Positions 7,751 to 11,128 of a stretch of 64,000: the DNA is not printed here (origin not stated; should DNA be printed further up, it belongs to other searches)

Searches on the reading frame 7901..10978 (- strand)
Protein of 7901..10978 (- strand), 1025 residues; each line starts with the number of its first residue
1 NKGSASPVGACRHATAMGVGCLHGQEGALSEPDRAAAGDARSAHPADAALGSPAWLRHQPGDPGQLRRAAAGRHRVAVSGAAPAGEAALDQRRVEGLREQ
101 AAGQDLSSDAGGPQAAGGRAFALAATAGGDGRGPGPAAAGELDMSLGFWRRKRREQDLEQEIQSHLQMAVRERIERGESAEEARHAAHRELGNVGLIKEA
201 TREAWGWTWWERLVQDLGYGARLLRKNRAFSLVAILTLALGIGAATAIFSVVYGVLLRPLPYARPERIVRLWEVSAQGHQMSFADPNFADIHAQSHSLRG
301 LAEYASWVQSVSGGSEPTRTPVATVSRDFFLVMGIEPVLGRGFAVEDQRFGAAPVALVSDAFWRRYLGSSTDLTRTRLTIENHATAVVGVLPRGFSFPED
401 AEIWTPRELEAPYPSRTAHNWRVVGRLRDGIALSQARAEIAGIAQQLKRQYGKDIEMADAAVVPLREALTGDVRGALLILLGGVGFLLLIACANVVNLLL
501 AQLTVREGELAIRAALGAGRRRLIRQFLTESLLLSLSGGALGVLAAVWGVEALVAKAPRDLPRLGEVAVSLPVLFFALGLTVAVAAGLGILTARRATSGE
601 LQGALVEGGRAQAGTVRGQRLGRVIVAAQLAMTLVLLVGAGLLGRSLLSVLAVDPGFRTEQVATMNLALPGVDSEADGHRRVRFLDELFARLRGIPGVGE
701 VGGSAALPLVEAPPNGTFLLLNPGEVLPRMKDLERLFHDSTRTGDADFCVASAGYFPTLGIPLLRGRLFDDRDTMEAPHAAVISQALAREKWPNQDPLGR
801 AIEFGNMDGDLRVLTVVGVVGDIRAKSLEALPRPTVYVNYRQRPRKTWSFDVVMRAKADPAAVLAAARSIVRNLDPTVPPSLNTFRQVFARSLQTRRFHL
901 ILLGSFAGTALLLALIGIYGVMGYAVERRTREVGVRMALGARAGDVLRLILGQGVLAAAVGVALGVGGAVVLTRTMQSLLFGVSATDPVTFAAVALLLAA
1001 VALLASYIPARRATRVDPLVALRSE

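Call 67: search_protein_families(library=pfam, proteins=[window:7901-10978:-], max_evalue=0.0001)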
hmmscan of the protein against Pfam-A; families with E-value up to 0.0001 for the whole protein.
window:7901-10978:- (1025 aa): 2 families
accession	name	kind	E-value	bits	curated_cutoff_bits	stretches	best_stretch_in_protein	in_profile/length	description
PF12704.14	MacB_PCD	-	5.7e-31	108.9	27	2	231-441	1-205/207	MacB-like periplasmic core domain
PF02687.27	FtsX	-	1.4e-24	86.9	25.5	2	905-1018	2-120/120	FtsX-like permease C-terminal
